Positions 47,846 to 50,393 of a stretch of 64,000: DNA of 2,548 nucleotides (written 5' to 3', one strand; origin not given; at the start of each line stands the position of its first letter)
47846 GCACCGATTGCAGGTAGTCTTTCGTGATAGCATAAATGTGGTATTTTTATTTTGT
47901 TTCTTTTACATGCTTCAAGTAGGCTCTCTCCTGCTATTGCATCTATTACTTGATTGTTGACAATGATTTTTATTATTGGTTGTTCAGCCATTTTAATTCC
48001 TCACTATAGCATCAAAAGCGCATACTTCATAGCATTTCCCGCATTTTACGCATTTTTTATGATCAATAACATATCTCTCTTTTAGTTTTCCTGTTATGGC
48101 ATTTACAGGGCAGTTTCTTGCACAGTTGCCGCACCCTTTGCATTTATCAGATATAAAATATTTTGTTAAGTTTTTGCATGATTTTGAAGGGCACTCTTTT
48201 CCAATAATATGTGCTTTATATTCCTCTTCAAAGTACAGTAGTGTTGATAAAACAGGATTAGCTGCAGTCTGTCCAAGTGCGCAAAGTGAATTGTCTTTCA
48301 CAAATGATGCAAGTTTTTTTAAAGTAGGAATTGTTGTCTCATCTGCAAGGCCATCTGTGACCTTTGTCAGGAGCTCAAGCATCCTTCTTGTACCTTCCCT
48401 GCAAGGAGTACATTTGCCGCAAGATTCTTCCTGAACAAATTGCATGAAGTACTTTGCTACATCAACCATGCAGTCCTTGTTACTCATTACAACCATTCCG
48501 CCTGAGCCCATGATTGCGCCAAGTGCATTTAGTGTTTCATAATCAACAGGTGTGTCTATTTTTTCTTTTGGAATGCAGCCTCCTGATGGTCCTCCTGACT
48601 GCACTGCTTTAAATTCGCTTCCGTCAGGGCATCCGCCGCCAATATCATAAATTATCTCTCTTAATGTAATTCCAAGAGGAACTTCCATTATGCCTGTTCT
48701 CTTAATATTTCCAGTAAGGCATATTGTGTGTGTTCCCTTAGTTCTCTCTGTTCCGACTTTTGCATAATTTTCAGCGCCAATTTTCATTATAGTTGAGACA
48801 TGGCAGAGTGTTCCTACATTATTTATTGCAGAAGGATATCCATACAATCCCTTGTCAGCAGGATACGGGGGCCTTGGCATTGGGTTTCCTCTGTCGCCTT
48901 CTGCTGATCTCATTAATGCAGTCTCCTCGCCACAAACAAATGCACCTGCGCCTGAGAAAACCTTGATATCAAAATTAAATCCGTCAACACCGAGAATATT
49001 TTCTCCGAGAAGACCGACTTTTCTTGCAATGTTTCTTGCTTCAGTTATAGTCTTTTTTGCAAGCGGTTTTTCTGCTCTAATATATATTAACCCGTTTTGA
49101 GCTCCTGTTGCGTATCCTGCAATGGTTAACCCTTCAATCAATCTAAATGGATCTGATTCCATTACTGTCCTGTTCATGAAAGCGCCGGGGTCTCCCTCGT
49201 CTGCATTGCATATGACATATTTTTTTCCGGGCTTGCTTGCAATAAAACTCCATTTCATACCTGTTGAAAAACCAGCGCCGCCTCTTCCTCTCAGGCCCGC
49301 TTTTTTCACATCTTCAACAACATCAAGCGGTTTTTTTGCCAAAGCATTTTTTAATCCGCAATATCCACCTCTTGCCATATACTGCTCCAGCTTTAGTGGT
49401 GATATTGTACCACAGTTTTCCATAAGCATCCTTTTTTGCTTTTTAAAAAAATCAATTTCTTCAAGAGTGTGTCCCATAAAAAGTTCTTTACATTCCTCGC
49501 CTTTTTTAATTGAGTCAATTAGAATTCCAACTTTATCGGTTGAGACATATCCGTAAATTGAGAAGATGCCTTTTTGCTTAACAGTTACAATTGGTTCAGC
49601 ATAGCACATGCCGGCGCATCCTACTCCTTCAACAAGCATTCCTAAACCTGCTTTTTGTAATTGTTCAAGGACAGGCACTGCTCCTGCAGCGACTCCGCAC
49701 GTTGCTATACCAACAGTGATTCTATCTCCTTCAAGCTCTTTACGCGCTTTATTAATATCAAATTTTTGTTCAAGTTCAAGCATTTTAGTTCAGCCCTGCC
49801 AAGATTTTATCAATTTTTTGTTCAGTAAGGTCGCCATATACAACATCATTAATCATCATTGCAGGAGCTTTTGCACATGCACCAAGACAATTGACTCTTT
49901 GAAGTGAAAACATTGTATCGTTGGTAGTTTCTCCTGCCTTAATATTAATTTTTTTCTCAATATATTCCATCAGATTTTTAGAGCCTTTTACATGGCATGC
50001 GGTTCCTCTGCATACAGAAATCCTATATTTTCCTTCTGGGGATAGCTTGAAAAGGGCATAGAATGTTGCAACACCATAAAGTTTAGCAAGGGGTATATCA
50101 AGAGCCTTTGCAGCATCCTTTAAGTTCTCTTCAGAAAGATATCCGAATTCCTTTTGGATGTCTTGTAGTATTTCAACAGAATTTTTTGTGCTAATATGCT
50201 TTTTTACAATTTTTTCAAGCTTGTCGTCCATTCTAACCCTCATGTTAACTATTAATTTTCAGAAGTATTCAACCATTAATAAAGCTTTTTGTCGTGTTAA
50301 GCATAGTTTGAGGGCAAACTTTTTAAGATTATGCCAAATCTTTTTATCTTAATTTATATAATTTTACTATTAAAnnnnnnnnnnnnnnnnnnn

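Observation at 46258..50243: Electron-bifurcating-type trimeric [FeFe] hydrogenase (HydABC) in an archaeal genome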

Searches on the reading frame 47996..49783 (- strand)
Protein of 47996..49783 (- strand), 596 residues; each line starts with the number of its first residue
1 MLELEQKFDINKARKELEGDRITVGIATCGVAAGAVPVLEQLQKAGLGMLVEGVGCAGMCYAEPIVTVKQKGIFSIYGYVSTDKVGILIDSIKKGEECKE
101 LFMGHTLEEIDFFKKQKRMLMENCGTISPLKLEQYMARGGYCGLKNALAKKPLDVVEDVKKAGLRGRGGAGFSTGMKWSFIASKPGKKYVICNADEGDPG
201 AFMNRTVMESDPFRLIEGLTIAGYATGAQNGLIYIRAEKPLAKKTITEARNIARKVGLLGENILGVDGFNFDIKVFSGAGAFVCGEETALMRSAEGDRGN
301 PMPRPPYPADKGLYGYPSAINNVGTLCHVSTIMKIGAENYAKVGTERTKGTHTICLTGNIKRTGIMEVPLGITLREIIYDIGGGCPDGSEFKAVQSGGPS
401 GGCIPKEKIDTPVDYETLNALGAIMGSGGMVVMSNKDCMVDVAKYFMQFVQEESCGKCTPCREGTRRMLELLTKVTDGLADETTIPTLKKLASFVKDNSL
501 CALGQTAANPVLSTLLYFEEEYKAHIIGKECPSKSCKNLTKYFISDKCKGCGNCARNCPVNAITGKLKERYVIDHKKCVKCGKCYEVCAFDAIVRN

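Call 6: search_protein_families(library=pfam, proteins=[window:47996-49783:-])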
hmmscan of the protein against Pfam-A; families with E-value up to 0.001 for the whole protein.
window:47996-49783:- (596 aa): 12 families
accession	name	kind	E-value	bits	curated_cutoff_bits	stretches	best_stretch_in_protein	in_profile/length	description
PF01512.22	Complex1_51K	-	9.6e-42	142.8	31.2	1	159-330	1-149/150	Nuo51 FMN-binding domain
PF10589.14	NADH_4Fe-4S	-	1.9e-32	111.4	23.5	1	441-525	1-85/85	NADH-ubiquinone oxidoreductase-F iron-sulfur binding region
PF00037.32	Fer4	-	3e-11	43.1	21.1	2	542-564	2-24/24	4Fe-4S binding domain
PF12838.12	Fer4_7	-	1.1e-08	35.8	27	1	547-592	1-52/52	4Fe-4S dicluster domain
PF12837.12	Fer4_6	-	2.8e-08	33.8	25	2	544-563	5-24/24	4Fe-4S binding domain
PF13187.11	Fer4_9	-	4.9e-08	33.3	27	1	547-592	1-51/52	4Fe-4S dicluster domain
PF13237.11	Fer4_10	-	1.9e-07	31.3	25.5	1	542-588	3-52/53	4Fe-4S dicluster domain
PF12797.12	Fer4_2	-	2.9e-07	30.5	24.5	0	542-560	4-22/22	4Fe-4S binding domain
PF14697.11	Fer4_21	-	3.6e-06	27.4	35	0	542-564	35-58/59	4Fe-4S dicluster domain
PF10531.15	SLBB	-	5.1e-06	26.7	27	1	354-401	2-52/55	SLBB domain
PF25160.1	LdpA_Fe-S-bd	-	6.4e-05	23.1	27.6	1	531-564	13-44/49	LdpA Fe-S cluster-binding domain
PF13484.11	Fer4_16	-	0.00017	22.7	30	0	547-578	1-29/66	4Fe-4S double cluster binding domain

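Call 7: search_protein_families(library=ncbifam, proteins=[window:47996-49783:-])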
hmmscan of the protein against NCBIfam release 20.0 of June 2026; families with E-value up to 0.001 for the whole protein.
window:47996-49783:- (596 aa): 47 families (the best 25 are shown)
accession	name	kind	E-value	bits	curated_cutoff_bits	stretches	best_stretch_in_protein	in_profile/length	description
TIGR01959.1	nuoF_fam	equivalog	9.9e-134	445.8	558.65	1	125-526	7-410/410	NADH-quinone oxidoreductase subunit NuoF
NF010120.0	PRK13596.1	equivalog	5.2e-107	358.1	389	1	118-528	6-419/433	NADH-quinone oxidoreductase subunit NuoF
NF008436.0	PRK11278.1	equivalog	5e-101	338.8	749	1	128-535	23-435/448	NADH-quinone oxidoreductase subunit NuoF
NF058577.1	FdxA_fam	equivalog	1.4e-14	54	65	1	542-592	3-52/52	4Fe-4S ferredoxin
TIGR04105.1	FeFe_hydrog_B1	subfamily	7.3e-12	44.7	450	1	526-595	94-161/462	monomeric [FeFe] hydrogenase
TIGR04481.1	PR_assoc_PrdC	equivalog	4.8e-11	42.1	490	1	154-412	75-294/425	proline reductase-associated electron transfer protein PrdC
TIGR02700.1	flavo_MJ0208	hypoth_equivalog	8.5e-09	35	251.35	1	541-594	142-195/234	dihydromethanopterin reductase (acceptor)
TIGR01945.1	rnfC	subfamily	2e-08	33.2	245.95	1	145-250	114-218/435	RnfABCDGE type electron transport complex subunit C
TIGR01944.1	rnfB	subfamily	4.5e-08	32.9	68.7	1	501-594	73-161/190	RnfABCDGE type electron transport complex subunit B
NF038196.1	ferrodoxin_EFR1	subfamily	5.2e-08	33.2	75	1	536-593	174-229/242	EFR1 family ferrodoxin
NF003454.1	PRK05035.1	equivalog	5.2e-08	31.8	345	1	123-251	97-220/556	electron transport complex subunit RsxC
NF040864.1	HgcB_ferredoxin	equivalog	2.9e-07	30.2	99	1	541-593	9-61/93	mercury methylation ferredoxin HgcB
NF009053.0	PRK12387.1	subfamily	3.1e-07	30.3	204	1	545-594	37-91/180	formate hydrogenlyase complex iron-sulfur subunit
NF045874.1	Vhu_polyferre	exception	3.9e-07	29.1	600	1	543-594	125-175/381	F420-non-reducing hydrogenase associated-polyferredoxin VhuB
NF043069.1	T4HPD_activ_SAM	equivalog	5.1e-07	29.3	425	1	541-591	46-95/299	trans-4-hydroxy-L-proline dehydratase activase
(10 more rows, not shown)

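Call 25: search_solved_structures(query=window:47996-49783:-, max_evalue=1e-20, show_alignments=2)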
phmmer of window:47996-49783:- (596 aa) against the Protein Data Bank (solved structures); distinct sequences matched with E-value up to 1e-20: 63 (the best 60 are shown).
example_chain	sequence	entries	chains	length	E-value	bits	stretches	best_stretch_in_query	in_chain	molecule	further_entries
9n5u_B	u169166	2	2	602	9.9e-197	658.3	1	21-593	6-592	NfnB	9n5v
9bov_B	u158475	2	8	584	8.8e-190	635.3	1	21-593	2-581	NADH dehydrogenase (Quinone)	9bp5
7t2r_B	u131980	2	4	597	8.1e-189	632.1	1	32-593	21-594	NiFe hydrogenase subunit B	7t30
8oh5_B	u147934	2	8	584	1.1e-186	625.2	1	21-593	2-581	NAD-reducing hydrogenase subunit HoxF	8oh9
7q4v_B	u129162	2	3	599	7.4e-186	622.4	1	51-593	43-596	Iron hydrogenase HydB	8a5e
7q4w_B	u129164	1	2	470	1.7e-173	581.5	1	132-593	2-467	Iron hydrogenase HydB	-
7p5h_B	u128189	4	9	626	1.5e-172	578.4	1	52-593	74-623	Fe-hydrogenase, subunit beta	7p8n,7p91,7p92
8a6t_B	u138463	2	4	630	9.5e-169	565.9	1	51-594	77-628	Electron bifurcating hydrogenase subunit HydB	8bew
9mqx_B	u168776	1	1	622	7.5e-154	516.7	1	24-594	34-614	NADH:ubiquinone oxidoreductase, NADH-binding (51 kD) subunit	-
6vw7_B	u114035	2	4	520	2e-119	403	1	54-522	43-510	NAD-dependent formate dehydrogenase beta subunit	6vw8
9wxb_C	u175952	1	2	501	1.4e-108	367.2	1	28-522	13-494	Formate dehydrogenase beta subunit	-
2fug_1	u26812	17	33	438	1.5e-107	363.7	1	117-525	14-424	NADH-quinone oxidoreductase chain 1 | NADH-QUINONE OXIDOREDUCTASE SUBUNIT 1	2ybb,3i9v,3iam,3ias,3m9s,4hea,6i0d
6tg9_B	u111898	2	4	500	3.1e-107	362.7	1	28-522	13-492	Formate dehydrogenase subunit beta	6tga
9fe7_B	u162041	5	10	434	3.4e-98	332.9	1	129-524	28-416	NADH-quinone oxidoreductase subunit F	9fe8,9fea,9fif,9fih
7q5y_C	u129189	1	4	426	3.4e-98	332.9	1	129-524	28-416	NADH-quinone oxidoreductase subunit F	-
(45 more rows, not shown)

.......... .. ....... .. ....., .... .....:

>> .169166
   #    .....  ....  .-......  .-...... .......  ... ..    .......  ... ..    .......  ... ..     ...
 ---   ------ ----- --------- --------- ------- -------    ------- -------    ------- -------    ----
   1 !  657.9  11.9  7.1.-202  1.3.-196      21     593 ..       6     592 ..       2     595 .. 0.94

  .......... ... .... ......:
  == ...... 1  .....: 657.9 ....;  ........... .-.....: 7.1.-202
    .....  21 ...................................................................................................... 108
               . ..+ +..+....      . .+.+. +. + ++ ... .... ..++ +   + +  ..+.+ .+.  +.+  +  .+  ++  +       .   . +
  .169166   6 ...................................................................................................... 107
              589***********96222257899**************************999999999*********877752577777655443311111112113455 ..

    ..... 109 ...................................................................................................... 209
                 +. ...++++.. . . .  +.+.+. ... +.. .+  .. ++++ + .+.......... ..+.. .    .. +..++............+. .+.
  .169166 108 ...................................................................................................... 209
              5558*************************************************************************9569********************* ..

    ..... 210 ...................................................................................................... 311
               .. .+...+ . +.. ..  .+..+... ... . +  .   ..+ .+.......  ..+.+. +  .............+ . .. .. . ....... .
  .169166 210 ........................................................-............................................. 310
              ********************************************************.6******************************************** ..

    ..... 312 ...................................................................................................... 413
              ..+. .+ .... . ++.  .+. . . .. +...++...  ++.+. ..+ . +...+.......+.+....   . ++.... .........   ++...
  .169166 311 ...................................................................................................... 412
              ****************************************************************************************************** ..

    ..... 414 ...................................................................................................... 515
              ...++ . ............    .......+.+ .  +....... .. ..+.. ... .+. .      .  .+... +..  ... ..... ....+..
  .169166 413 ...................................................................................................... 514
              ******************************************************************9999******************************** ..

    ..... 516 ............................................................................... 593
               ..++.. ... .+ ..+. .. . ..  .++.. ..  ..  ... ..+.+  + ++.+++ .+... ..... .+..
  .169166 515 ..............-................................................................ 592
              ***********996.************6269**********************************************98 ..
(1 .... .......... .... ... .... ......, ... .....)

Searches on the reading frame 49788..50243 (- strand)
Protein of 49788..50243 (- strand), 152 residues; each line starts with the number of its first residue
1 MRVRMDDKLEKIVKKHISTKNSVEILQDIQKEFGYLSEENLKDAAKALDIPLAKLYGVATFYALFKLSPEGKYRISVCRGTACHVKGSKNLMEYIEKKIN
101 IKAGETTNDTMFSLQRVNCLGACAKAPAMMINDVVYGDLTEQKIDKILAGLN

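Call 6: search_protein_families(library=pfam, proteins=[window:49788-50243:-])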
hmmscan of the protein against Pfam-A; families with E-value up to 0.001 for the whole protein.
window:49788-50243:- (152 aa): 1 family
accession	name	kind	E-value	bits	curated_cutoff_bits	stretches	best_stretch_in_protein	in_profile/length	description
PF01257.25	2Fe-2S_thioredx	-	4e-52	176.4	24.8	1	12-151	4-144/145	Thioredoxin-like [2Fe-2S] ferredoxin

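Call 7: search_protein_families(library=ncbifam, proteins=[window:49788-50243:-])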
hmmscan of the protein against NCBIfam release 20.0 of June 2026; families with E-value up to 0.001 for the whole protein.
window:49788-50243:- (152 aa): 10 families
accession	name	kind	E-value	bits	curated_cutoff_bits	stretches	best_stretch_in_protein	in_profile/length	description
NF005722.0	PRK07539.1-2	equivalog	3.5e-46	157.1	141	1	6-149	10-154/157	NADH-quinone oxidoreductase subunit NuoE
TIGR01958.1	nuoE_fam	subfamily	9e-44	149.2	142.4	1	20-151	16-147/148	NADH-quinone oxidoreductase subunit NuoE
NF005747.0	PRK07571.1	equivalog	3.2e-43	147.4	224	1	9-149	25-166/173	bidirectional hydrogenase complex protein HoxE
NF005725.0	PRK07539.1-5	equivalog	3.5e-40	137.5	220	1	8-151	24-171/174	NADH-quinone oxidoreductase subunit NuoE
NF004638.0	PRK05988.1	equivalog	3.8e-37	127.5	198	1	9-150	14-156/159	formate dehydrogenase subunit gamma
NF005723.0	PRK07539.1-3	equivalog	2.1e-31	108.9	226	1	24-151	28-156/158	NADH-quinone oxidoreductase subunit NuoE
NF005724.0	PRK07539.1-4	equivalog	2.2e-31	109.5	280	1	23-150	43-171/240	NADH-quinone oxidoreductase subunit NuoE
NF005721.0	PRK07539.1-1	equivalog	3.6e-30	105.2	308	1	9-151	34-177/292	NADH-quinone oxidoreductase subunit NuoE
NF009040.0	PRK12373.1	equivalog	3.1e-26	93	514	1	24-149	41-167/400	NADH-quinone oxidoreductase subunit E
NF041612.1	fdxn_Clost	equivalog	5.2e-05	23.8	150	0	73-148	6-87/102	2Fe-2S ferredoxin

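Call 27: search_solved_structures(query=window:49788-50243:-, max_evalue=1e-10, show_alignments=1)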
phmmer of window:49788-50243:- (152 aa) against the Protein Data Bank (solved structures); distinct sequences matched with E-value up to 1e-10: 53.
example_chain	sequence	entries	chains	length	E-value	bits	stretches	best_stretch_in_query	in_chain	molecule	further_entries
8a6t_C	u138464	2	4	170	4.9e-43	150.2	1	7-148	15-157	Electron bifurcating hydrogenase subunit HydC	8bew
7p5h_C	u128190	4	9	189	4.7e-41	143.8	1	6-149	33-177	Fe-hydrogenase, subunit gamma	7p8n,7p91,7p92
9n5u_C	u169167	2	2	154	5.4e-40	140.4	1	9-151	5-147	NfnC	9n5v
7t2r_C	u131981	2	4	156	4.9e-38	134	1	21-148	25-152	NiFe hydrogenase subunit C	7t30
9mqx_C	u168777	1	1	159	4.1e-35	124.5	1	22-148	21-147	NADH:ubiquinone oxidoreductase 24 kD subunit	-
7q4v_C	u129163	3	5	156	8.4e-34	120.3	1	8-148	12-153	Iron hydrogenase HydC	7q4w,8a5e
9bov_C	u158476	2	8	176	2.8e-33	118.6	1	19-148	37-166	NADH dehydrogenase (Ubiquinone), 24 kDa subunit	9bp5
8oh5_A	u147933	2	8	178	7.1e-32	114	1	9-149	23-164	NAD-dependent formate dehydrogenase gamma subunit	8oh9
6gcs_H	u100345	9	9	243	8.6e-31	110.5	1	20-148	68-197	24-KDA SUBUNIT (NUHM) | Subunit NUHM of NADH:Ubiquinone Oxidoreductase (Complex I)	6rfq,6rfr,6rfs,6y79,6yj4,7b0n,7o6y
5xtb_O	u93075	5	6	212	1.4e-30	109.9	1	9-149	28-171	NADH dehydrogenase [ubiquinone] flavoprotein 2, mitochondrial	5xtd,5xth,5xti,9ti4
7zd6_2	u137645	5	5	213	2e-30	109.4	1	9-149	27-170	NADH dehydrogenase [ubiquinone] flavoprotein 2, mitochondrial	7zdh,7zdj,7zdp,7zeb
9w2u_E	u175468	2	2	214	2e-30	109.4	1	9-149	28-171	NADH dehydrogenase [ubiquinone] flavoprotein 2, mitochondrial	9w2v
7v2c_O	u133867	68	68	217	2.1e-30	109.3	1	9-149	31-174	NADH dehydrogenase [ubiquinone] flavoprotein 2, mitochondrial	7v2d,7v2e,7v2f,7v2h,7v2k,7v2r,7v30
5lnk_2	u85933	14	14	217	2.1e-30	109.3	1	9-149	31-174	Mitochondrial complex I, 24 kDa subunit | NADH dehydrogenase [ubiquinone] flavoprotein 2, mitochondrial | NDUFV2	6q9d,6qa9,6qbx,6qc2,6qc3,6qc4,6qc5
5ldw_E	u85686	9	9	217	2.1e-30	109.3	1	9-149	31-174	NADH dehydrogenase [ubiquinone] flavoprotein 2, mitochondrial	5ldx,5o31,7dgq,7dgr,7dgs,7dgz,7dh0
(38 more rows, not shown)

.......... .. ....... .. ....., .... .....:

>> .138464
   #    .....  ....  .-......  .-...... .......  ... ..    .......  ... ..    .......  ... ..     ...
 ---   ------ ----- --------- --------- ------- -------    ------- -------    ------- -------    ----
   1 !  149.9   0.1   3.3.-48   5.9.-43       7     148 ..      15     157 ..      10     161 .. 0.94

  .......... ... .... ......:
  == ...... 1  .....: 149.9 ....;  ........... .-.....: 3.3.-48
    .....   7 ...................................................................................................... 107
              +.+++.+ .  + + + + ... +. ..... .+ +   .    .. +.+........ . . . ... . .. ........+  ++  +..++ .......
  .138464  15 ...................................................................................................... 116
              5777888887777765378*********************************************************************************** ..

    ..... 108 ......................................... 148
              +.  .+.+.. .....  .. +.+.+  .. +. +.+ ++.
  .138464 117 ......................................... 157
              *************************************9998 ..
